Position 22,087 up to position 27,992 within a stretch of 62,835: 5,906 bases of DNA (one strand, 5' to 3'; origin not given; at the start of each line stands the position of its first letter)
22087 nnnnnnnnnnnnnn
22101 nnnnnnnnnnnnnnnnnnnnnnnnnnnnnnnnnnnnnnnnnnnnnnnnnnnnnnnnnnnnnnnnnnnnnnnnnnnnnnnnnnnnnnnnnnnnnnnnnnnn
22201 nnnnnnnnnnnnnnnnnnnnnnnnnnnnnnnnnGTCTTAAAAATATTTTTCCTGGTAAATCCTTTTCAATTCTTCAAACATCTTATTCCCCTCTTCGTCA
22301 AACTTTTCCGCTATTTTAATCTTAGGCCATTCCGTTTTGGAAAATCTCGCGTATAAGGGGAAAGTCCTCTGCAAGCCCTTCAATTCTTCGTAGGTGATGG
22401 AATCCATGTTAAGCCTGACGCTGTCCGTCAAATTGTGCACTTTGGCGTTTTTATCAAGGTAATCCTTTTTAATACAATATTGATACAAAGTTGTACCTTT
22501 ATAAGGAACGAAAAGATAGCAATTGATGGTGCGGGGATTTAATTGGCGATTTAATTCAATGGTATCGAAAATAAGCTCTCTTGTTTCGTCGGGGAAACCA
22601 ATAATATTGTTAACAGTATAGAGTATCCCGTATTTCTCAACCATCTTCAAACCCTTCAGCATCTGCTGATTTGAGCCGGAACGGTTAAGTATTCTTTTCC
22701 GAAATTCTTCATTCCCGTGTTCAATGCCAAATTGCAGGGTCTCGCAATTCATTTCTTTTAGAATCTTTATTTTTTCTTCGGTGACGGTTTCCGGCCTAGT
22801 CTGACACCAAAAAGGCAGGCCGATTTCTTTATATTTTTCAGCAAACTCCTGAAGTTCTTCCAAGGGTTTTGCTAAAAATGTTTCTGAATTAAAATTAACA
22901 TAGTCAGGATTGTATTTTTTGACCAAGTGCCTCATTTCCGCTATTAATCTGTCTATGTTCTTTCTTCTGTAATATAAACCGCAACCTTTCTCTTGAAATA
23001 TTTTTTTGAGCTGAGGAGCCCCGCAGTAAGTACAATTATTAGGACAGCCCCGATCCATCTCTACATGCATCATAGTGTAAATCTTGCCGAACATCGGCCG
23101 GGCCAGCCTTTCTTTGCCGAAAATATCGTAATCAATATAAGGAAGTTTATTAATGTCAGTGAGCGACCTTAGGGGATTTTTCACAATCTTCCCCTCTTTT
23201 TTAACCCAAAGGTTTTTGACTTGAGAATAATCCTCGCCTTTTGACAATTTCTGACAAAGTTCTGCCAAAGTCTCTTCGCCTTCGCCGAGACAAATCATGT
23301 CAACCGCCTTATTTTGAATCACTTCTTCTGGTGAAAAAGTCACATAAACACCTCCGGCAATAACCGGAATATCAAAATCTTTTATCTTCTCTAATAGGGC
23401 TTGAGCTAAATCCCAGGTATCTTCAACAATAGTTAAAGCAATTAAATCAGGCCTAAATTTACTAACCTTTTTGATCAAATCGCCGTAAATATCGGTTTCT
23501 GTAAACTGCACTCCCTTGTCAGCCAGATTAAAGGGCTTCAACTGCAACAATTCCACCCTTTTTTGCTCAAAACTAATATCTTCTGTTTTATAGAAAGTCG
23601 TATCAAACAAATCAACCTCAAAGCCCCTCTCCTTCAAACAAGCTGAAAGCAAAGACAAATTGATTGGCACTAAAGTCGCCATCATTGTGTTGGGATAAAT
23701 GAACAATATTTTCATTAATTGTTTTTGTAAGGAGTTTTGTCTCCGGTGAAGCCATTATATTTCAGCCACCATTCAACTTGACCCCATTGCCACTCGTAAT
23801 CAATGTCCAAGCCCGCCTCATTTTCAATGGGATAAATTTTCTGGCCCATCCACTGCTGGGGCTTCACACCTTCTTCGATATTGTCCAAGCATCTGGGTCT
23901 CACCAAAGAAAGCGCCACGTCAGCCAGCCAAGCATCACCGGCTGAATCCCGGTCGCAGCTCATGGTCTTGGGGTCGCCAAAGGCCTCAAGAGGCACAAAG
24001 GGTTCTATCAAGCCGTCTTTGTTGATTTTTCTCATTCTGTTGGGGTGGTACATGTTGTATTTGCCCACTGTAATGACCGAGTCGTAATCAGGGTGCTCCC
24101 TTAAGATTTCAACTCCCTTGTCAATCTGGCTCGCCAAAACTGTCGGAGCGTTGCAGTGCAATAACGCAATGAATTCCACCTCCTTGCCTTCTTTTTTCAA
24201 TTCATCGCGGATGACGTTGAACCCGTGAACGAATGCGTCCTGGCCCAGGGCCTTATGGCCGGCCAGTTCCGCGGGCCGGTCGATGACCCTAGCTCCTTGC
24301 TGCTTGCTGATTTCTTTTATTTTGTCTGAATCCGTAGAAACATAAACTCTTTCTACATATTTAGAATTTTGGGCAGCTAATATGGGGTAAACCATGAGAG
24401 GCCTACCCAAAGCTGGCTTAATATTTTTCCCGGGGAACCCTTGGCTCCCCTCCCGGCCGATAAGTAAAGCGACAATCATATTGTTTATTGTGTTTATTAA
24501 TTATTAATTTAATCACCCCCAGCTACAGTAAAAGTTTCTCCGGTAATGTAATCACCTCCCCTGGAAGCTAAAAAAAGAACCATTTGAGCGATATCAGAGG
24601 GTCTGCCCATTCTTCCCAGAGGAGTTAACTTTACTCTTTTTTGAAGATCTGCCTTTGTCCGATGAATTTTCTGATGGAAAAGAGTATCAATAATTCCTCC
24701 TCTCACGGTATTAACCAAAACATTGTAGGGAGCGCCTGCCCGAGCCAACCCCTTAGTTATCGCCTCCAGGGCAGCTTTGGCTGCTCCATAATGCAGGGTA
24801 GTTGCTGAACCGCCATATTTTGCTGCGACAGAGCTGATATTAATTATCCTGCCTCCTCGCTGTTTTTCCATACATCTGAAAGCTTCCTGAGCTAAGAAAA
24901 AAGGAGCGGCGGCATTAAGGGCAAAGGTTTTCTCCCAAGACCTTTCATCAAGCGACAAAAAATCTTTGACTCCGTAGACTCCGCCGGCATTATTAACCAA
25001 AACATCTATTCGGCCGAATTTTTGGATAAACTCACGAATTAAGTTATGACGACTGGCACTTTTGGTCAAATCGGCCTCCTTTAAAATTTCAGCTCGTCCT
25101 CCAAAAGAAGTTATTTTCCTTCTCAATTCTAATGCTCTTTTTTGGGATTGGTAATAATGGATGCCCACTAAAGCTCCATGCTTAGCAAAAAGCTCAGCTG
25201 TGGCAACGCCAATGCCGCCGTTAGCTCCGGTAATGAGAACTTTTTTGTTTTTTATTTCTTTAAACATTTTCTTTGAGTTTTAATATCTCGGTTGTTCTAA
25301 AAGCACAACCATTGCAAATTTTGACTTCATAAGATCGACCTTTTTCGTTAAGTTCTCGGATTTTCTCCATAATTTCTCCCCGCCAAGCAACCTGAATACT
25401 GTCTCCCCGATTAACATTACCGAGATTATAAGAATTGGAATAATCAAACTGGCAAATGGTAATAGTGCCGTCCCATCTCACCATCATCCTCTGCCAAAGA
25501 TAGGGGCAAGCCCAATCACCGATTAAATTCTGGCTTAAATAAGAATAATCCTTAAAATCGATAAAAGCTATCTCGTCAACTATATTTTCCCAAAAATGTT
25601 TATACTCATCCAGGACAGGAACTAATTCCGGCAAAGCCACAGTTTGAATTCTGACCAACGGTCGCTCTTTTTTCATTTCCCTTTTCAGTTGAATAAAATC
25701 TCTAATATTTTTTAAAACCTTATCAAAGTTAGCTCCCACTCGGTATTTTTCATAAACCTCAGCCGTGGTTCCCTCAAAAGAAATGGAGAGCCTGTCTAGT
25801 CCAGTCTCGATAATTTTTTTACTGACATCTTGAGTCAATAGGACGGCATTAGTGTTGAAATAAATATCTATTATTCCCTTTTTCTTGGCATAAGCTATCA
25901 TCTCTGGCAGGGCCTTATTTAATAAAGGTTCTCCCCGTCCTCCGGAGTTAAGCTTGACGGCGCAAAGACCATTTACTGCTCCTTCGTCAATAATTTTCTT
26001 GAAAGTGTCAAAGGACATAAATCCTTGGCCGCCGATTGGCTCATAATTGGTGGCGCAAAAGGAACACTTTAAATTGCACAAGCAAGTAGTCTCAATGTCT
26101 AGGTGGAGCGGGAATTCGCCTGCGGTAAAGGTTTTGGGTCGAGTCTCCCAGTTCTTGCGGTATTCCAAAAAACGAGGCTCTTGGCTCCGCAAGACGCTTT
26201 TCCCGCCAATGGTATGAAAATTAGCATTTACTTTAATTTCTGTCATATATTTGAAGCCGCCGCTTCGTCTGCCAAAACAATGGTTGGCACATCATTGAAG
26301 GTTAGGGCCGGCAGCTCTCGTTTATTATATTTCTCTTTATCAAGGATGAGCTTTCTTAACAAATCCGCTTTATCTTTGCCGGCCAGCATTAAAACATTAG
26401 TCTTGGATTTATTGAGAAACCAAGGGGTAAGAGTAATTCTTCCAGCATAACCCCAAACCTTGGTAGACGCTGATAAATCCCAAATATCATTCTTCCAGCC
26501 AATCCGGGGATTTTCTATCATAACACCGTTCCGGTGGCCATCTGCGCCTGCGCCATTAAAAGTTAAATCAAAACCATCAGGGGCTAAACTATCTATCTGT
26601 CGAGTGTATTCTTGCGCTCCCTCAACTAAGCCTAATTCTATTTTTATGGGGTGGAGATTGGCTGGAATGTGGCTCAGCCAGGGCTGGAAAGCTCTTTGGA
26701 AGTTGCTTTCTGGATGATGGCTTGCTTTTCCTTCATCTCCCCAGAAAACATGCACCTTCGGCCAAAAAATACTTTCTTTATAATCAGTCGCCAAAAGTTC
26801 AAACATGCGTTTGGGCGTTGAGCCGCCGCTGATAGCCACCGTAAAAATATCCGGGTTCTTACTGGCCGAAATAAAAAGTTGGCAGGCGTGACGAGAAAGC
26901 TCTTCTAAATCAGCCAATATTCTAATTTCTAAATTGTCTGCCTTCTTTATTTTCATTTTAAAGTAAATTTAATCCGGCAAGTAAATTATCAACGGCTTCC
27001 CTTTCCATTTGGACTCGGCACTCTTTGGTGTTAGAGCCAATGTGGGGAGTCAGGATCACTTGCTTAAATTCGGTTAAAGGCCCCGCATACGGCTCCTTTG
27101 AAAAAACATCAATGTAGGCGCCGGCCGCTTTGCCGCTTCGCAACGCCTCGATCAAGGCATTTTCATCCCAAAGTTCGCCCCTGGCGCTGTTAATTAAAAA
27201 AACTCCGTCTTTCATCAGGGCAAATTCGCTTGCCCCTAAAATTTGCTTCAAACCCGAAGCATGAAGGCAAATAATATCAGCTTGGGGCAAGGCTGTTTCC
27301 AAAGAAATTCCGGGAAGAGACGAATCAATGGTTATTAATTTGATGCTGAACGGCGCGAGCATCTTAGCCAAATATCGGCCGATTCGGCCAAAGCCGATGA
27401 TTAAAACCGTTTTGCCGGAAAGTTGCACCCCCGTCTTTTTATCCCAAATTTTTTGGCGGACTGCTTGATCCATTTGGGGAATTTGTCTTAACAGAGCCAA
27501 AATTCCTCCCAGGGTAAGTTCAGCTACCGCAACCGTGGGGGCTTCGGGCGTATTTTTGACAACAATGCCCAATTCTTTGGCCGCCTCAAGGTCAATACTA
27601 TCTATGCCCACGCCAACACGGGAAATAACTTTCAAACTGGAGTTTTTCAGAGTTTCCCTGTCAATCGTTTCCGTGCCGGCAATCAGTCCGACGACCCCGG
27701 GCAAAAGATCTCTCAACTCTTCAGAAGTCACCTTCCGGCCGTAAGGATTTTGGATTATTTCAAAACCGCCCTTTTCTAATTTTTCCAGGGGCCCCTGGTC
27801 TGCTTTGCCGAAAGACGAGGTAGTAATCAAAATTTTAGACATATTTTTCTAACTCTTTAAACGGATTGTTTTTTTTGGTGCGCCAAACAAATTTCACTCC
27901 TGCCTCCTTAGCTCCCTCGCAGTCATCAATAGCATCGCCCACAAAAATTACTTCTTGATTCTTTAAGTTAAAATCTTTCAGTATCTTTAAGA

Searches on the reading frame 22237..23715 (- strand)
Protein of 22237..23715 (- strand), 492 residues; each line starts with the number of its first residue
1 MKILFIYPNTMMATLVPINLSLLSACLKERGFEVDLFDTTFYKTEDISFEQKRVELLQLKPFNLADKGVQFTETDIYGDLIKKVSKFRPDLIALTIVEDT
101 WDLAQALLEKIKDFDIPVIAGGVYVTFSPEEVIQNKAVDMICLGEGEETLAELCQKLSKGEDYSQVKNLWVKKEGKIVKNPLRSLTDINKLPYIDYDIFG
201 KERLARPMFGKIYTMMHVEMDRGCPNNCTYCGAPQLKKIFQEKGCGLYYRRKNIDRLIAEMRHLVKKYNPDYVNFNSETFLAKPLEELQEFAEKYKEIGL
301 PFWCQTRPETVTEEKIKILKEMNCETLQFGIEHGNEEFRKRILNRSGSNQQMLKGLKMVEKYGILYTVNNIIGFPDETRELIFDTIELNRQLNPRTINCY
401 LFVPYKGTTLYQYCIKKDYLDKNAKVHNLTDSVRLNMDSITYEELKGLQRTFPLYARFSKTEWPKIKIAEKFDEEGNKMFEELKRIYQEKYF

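Call 4: search_protein_families(library=pfam, proteins=[window:22237-23715:-])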
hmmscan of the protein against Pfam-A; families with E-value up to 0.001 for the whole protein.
window:22237-23715:- (492 aa): 3 families
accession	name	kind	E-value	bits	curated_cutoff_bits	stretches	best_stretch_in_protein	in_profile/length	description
PF04055.27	Radical_SAM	-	1.5e-22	81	29.5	1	222-387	5-164/166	Radical SAM superfamily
PF02310.24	B12-binding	-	2e-15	57.1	32.1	1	15-153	12-120/121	B12 binding domain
PF19864.5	Radical_SAM_N2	-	0.00011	22.1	29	1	116-164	86-132/151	Radical SAM proteins, N-terminal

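Call 7: search_protein_families(library=ncbifam, proteins=[window:22237-23715:-], max_evalue=0.01)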
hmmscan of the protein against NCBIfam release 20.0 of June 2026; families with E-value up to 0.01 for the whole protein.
window:22237-23715:- (492 aa): 42 families (the best 25 are shown)
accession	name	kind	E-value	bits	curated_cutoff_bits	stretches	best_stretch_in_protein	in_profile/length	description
TIGR03471.1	HpnJ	equivalog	5.6e-37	127.7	577.6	1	115-447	97-418/472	hopanoid biosynthesis associated radical SAM protein HpnJ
TIGR04013.1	B12_SAM_MJ_1487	hypoth_equivalog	3.1e-31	108.6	251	1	81-414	35-357/382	TIGR04013 family B12-binding domain/radical SAM domain-containing protein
NF050148.1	rSAM_ApyD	equivalog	7.2e-27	94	750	1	73-412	59-391/645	RiPP biosynthesis radical SAM protein ApyD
TIGR02026.1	BchE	equivalog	2e-26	92.9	481.35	1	79-427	54-400/497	magnesium-protoporphyrin IX monomethyl ester anaerobic oxidative cyclase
TIGR04479.1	bcpD_PhpK_rSAM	subfamily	6e-26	90.9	600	1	142-397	176-414/504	PhpK family radical SAM P-methyltransferase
TIGR03975.1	rSAM_ocin_1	subfamily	1.1e-24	87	281.85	1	104-383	144-421/606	RiPP maturation radical SAM C-methyltransferase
TIGR04072.2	rSAM_ladder_B12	equivalog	2.9e-23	82.2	360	1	100-426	82-384/443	lipid biosynthesis B12-binding/radical SAM protein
NF038361.1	rSAM_Sden_1168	equivalog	2.7e-21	75.7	575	1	7-452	75-511/560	Sden_1168 family B12-binding radical SAM P-methyltransferase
TIGR04014.1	B12_SAM_MJ_0865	equivalog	1.9e-20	73.1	360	1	80-415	30-359/434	methyl-coenzyme M reductase glutamine C-methyltransferase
TIGR04367.1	HpnR_B12_rSAM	equivalog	2.2e-17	62.7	650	1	78-412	50-371/490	hopanoid C-3 methylase HpnR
TIGR04385.1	B12_rSAM_cofa1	equivalog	5.3e-16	58.9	450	1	15-388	18-360/438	B12 lower ligand biosynthesis radical SAM protein BzaD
TIGR04295.1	B12_rSAM_oligo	hypoth_equivalog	6e-16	58.1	400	1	103-376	89-346/422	TIGR04295 family B12-binding domain-containing radical SAM protein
TIGR04428.1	B12_rSAM_trp_MT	equivalog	1.2e-13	50.3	500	2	4-182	3-163/558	tryptophan 2-C-methyltransferase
NF033070.1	rSAM_AprD4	equivalog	9.7e-13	47.8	500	1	218-446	199-421/456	AprD4 family radical SAM diol-dehydratase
TIGR04190.1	B12_SAM_Ta0216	equivalog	3.3e-12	45.8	500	1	115-393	109-395/554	TIGR04190 family B12-binding domain/radical SAM domain protein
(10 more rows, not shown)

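Call 83: search_solved_structures(query=window:22237-23715:-, max_evalue=0.001)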
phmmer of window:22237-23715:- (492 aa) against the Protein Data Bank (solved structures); distinct sequences matched with E-value up to 0.001: 11.
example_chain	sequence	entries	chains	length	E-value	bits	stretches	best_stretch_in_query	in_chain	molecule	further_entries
6fd2_B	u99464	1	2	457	3.3e-13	52.3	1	223-442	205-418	Putative apramycin biosynthetic oxidoreductase 4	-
9ccb_A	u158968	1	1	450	1.3e-11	47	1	120-408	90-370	Radical SAM core domain-containing protein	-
6wte_A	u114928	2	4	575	4.6e-09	38.6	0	3-43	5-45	B12-binding domain-containing protein | Tryptophan-C2-methyltransferase containing B12-binding domain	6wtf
2qgq_A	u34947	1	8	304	2.7e-08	36.1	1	217-414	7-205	Protein TM_1862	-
4jc0_A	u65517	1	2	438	5.4e-08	35.1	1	216-414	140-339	Ribosomal protein S12 methylthiotransferase RimO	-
5ul2_A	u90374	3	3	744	5.8e-08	35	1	78-329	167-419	OxsB protein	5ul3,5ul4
7kdx_A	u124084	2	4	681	9.8e-06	27.6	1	88-232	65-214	Methyltransferase TokK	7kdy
9n1b_A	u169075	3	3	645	1.2e-05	27.4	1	140-302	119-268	Radical SAM protein | Radical SAM enzyme CysS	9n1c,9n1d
6iad_A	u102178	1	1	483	0.00079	21.4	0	282-415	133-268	Histone acetyltransferase, ELP3 family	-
6iaz_A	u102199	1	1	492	0.00082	21.3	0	282-415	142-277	Histone acetyltransferase, ELP3 family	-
6ia8_A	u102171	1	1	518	0.00089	21.2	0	282-415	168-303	Histone acetyltransferase, ELP3 family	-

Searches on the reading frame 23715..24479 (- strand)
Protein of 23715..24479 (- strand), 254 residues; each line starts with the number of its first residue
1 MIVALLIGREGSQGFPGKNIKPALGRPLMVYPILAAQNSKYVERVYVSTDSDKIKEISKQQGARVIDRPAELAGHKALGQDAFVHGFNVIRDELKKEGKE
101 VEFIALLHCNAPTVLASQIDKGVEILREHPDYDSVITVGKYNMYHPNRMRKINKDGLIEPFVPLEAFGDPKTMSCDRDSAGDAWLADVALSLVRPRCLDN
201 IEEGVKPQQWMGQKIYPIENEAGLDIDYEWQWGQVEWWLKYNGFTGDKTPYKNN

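Call 5: search_protein_families(library=pfam, proteins=[window:23715-24479:-])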
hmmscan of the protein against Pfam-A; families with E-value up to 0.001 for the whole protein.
window:23715-24479:- (254 aa): 1 family
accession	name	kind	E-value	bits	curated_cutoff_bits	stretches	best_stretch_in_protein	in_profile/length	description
PF02348.25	CTP_transf_3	-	1.5e-15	58.1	22.6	1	5-142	3-130/217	Cytidylyltransferase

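Call 7: search_protein_families(library=ncbifam, proteins=[window:23715-24479:-], max_evalue=0.01)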
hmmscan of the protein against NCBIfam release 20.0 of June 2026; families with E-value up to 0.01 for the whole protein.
window:23715-24479:- (254 aa): 6 families
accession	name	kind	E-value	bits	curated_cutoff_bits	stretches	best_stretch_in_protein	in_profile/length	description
TIGR03584.1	PseF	equivalog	1.6e-23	83.6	205.7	1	3-163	1-155/222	pseudaminic acid cytidylyltransferase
NF003950.0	PRK05450.1-3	subfamily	1.4e-10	40.9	234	1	5-138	6-129/248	3-deoxy-manno-octulosonate cytidylyltransferase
NF009905.0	PRK13368.1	subfamily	1e-06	28.3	255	1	5-133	6-121/243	3-deoxy-manno-octulosonate cytidylyltransferase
NF003952.0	PRK05450.1-5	subfamily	1.8e-06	27.3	193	1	9-131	10-121/250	3-deoxy-manno-octulosonate cytidylyltransferase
NF003948.0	PRK05450.1-1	equivalog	0.00029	20.1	281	1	5-134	9-127/248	3-deoxy-manno-octulosonate cytidylyltransferase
TIGR00466.1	kdsB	equivalog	0.0041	16.6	155.2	1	8-66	9-66/241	3-deoxy-manno-octulosonate cytidylyltransferase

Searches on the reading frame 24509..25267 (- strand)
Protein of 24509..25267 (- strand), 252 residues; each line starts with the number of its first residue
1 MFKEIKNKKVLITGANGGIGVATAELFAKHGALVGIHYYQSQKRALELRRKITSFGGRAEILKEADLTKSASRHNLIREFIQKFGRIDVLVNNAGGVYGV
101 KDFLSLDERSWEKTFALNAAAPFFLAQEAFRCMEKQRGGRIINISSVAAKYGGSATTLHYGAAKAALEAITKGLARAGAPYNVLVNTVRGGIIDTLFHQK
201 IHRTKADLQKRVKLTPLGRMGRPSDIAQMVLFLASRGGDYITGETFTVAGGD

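Call 5: search_protein_families(library=pfam, proteins=[window:24509-25267:-])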
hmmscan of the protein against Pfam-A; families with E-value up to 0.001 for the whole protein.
window:24509-25267:- (252 aa): 6 families
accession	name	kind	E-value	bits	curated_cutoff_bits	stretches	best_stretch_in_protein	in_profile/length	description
PF13561.12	adh_short_C2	-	5.2e-55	187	27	1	14-251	1-234/236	Enoyl-(Acyl carrier protein) reductase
PF00106.31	adh_short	-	2.9e-47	161.1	26.6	1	8-204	1-193/195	short chain dehydrogenase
PF08659.16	KR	-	1.3e-09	38.7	22.6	1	10-180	3-169/180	KR domain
PF01370.27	Epimerase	-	3.1e-08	33.8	20.9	1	10-178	1-160/240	NAD dependent epimerase/dehydratase family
PF23441.1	SDR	-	1e-06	28.8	27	1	5-232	5-237/258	SDR-like rossmann domain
PF02826.25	2-Hacid_dh_C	-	0.00021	21.2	25.1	0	3-67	32-94/178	D-isomer specific 2-hydroxyacid dehydrogenase, NAD binding domain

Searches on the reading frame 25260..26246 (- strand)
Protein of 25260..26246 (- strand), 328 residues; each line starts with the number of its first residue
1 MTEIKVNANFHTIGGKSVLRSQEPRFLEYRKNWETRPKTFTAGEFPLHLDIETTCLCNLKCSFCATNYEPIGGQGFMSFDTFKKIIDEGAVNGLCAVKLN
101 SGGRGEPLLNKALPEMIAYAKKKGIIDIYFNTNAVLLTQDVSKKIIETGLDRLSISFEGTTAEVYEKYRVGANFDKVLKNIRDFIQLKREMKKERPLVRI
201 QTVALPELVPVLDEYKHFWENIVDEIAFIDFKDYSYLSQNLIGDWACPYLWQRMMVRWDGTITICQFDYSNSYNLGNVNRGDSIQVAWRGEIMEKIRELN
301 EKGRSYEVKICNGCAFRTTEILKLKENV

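Call 5: search_protein_families(library=pfam, proteins=[window:25260-26246:-])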
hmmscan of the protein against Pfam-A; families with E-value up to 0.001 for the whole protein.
window:25260-26246:- (328 aa): 2 families
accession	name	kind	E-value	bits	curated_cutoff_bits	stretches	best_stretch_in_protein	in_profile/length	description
PF04055.27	Radical_SAM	-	2.1e-20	74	29.5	1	51-187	1-139/166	Radical SAM superfamily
PF13186.11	SPASM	-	7.3e-11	42.6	21.5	1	247-314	1-66/67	Iron-sulfur cluster-binding domain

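Call 7: search_protein_families(library=ncbifam, proteins=[window:25260-26246:-], max_evalue=0.01)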
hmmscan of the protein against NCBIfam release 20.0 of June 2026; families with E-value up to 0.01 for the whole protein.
window:25260-26246:- (328 aa): 61 families (the best 25 are shown)
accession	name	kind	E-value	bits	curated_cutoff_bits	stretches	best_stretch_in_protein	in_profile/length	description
TIGR04317.1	W_rSAM_matur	equivalog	5.7e-29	101.3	380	1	49-214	6-166/349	tungsten cofactor oxidoreductase radical SAM maturase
TIGR04311.1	rSAM_Geo_metal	subfamily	1.4e-21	77.1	400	1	45-195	1-150/423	radical SAM/SPASM family putative metalloenzyme maturase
TIGR02668.1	moaA_archaeal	equivalog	5.7e-19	68.2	325.25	1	49-186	12-145/303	GTP 3',8-cyclase MoaA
NF001199.0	PRK00164.2-1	equivalog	6.1e-19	68.3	231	1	49-187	14-148/308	GTP 3',8-cyclase MoaA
TIGR04546.1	rSAM_ahbC_deAc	equivalog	2.5e-18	66.1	650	1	53-183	45-171/390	12,18-didecarboxysiroheme deacetylase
TIGR04545.1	rSAM_ahbD_hemeb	equivalog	2.3e-17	63.5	500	1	52-182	5-132/339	heme b synthase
NF033640.1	N_Twi_rSAM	subfamily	1e-16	61.1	170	2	105-192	181-275/398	twitch domain-containing radical SAM protein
TIGR02666.1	moaA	equivalog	1.2e-16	60.6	284.05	1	52-190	15-156/336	GTP 3',8-cyclase MoaA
TIGR04321.1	spiroSPASM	subfamily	3.7e-15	55.6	250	1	43-314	227-502/510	spiro-SPASM protein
TIGR03962.1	mycofact_rSAM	equivalog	3.8e-15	55.9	265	1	45-186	10-146/339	mycofactocin radical SAM maturase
TIGR04054.1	rSAM_NirJ1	equivalog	6.2e-15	54.7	650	1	27-189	17-174/387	putative heme d1 biosynthesis radical SAM protein NirJ1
TIGR04347.1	pseudo_SAM_Halo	equivalog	1.2e-14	54.4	525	1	52-186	43-173/390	TIGR04347 family pseudo-SAM/SPASM protein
NF050035.1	rSAM_WgK_link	exception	6.7e-14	51.6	650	1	45-184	7-143/367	radical SAM/SPASM peptide maturase WgkB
TIGR04053.2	TIGR04053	equivalog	5.9e-13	48.8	395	1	46-215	7-176/366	TIGR04053 family radical SAM/SPASM domain-containing protein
TIGR04055.1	rSAM_NirJ2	equivalog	9.2e-13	48.4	500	1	52-182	5-131/326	putative heme d1 biosynthesis radical SAM protein NirJ2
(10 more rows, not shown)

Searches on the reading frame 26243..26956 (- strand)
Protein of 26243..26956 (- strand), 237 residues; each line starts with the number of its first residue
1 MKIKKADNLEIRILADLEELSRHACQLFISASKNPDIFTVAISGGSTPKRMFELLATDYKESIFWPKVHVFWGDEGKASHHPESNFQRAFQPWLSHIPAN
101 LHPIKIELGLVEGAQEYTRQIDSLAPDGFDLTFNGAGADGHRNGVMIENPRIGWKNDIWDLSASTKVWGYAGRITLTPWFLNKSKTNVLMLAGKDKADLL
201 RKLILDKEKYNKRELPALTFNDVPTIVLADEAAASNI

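Call 5: search_protein_families(library=pfam, proteins=[window:26243-26956:-])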
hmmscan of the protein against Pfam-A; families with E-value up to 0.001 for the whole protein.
window:26243-26956:- (237 aa): 1 family
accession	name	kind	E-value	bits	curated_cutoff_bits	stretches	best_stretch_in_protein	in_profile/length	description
PF01182.26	Glucosamine_iso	-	2.1e-33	116.5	27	1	19-219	9-215/225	Glucosamine-6-phosphate isomerases/6-phosphogluconolactonase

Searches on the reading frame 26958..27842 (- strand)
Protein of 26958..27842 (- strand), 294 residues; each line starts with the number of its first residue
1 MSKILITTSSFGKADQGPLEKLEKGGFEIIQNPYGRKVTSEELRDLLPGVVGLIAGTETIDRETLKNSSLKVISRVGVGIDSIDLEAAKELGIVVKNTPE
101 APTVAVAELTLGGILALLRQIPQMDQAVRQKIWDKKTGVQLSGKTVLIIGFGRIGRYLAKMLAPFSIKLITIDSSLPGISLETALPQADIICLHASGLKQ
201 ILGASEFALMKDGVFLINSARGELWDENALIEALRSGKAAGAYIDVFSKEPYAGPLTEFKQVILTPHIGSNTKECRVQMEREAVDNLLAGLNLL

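Call 5: search_protein_families(library=pfam, proteins=[window:26958-27842:-])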
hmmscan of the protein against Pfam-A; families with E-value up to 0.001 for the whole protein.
window:26958-27842:- (294 aa): 2 families
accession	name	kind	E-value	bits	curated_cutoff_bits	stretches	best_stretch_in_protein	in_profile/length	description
PF02826.25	2-Hacid_dh_C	-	7.9e-45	152.8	25.1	1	112-269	2-178/178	D-isomer specific 2-hydroxyacid dehydrogenase, NAD binding domain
PF00389.36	2-Hacid_dh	-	6e-24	84.7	24.6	1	17-291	10-124/134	D-isomer specific 2-hydroxyacid dehydrogenase, catalytic domain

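Call 36: search_solved_structures(query=window:26958-27842:-, max_evalue=1e-10)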
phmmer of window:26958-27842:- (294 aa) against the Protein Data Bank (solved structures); distinct sequences matched with E-value up to 1e-10: 149 (the best 60 are shown).
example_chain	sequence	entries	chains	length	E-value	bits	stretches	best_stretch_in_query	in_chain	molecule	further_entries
1wwk_A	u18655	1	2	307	1.9e-46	161.8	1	19-282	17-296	phosphoglycerate dehydrogenase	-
7ewh_A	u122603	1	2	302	7.6e-45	156.5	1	22-280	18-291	D-3-phosphoglycerate dehydrogenase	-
6plf_A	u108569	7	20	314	7.8e-45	156.5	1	22-281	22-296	D-3-phosphoglycerate dehydrogenase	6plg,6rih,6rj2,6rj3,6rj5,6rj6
5n6c_A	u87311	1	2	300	7.8e-45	156.5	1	22-280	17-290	D-3-phosphoglycerate dehydrogenase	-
7dkm_A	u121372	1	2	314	8.1e-45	156.4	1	22-281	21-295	D-3-phosphoglycerate dehydrogenase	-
6cwa_A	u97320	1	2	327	9e-45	156.3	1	22-281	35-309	D-3-phosphoglycerate dehydrogenase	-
7cvp_A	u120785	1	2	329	9.3e-45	156.2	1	22-281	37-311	D-3-phosphoglycerate dehydrogenase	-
2g76_A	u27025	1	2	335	9.8e-45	156.1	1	22-281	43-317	D-3-phosphoglycerate dehydrogenase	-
2cuk_A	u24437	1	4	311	3.9e-40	141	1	4-291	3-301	glycerate dehydrogenase/glyoxylate reductase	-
9whb_A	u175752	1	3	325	5.4e-39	137.3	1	32-287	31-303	3-phosphoglycerate dehydrogenase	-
3ddn_A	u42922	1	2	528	2.5e-38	135.1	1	53-281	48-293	D-3-phosphoglycerate dehydrogenase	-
1ygy_A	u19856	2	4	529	2.5e-38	135.1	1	53-281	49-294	D-3-phosphoglycerate dehydrogenase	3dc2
9jcm_A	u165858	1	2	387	4.3e-37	131.1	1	60-285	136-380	D-3-phosphoglycerate dehydrogenase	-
9jcn_A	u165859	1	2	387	4.4e-37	131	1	60-285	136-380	D-3-phosphoglycerate dehydrogenase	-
2p9c_A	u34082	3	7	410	2.4e-35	125.3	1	16-285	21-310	D-3-phosphoglycerate dehydrogenase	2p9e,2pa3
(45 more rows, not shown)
